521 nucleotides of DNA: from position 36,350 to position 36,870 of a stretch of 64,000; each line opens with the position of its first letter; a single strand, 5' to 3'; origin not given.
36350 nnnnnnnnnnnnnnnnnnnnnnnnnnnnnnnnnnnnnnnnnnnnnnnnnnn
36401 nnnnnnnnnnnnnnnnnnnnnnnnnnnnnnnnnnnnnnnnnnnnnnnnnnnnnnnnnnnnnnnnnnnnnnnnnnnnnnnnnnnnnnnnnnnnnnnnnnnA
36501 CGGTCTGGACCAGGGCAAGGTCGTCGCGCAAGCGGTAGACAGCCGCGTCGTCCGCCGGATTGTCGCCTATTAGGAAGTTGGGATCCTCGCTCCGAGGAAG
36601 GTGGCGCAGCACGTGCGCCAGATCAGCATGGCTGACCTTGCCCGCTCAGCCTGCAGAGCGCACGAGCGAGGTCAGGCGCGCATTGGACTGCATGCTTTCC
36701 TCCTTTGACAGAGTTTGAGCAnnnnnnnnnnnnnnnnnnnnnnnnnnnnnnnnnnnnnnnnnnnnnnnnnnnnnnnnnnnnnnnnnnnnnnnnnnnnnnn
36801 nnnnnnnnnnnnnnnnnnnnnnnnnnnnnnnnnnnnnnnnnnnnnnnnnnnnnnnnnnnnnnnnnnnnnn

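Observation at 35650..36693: selD is a selenoprotein: UGA-encoded Sec at the GxGCK position, missed by the ORF track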

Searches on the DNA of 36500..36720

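Call 16: search_rna_families(source=window, start=36500, end=36720, threshold=evalue, max_evalue=10, show_alignments=3)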
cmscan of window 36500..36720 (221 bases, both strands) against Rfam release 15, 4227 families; matches with E-value up to 10: 4.
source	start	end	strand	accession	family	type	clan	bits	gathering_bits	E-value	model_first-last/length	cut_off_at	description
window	36612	36646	-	RF03380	mir-9441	Gene; miRNA;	-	20.2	91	0.09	1-68/68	no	mir-9441 microRNA precursor family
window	36577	36610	-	RF01340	CRISPR-DR29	Gene; CRISPR;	-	19.1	39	0.097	1-37/37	no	CRISPR RNA direct repeat element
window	36605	36656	-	RF03953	mir-5350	Gene; miRNA;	-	13.9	90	4.6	1-74/74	no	mir-5350 microRNA precursor family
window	36501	36548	+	RF01768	flavi_FSE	Cis-reg; frameshift_element;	-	11.9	43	2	1-62/62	no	ribosomal frameshift site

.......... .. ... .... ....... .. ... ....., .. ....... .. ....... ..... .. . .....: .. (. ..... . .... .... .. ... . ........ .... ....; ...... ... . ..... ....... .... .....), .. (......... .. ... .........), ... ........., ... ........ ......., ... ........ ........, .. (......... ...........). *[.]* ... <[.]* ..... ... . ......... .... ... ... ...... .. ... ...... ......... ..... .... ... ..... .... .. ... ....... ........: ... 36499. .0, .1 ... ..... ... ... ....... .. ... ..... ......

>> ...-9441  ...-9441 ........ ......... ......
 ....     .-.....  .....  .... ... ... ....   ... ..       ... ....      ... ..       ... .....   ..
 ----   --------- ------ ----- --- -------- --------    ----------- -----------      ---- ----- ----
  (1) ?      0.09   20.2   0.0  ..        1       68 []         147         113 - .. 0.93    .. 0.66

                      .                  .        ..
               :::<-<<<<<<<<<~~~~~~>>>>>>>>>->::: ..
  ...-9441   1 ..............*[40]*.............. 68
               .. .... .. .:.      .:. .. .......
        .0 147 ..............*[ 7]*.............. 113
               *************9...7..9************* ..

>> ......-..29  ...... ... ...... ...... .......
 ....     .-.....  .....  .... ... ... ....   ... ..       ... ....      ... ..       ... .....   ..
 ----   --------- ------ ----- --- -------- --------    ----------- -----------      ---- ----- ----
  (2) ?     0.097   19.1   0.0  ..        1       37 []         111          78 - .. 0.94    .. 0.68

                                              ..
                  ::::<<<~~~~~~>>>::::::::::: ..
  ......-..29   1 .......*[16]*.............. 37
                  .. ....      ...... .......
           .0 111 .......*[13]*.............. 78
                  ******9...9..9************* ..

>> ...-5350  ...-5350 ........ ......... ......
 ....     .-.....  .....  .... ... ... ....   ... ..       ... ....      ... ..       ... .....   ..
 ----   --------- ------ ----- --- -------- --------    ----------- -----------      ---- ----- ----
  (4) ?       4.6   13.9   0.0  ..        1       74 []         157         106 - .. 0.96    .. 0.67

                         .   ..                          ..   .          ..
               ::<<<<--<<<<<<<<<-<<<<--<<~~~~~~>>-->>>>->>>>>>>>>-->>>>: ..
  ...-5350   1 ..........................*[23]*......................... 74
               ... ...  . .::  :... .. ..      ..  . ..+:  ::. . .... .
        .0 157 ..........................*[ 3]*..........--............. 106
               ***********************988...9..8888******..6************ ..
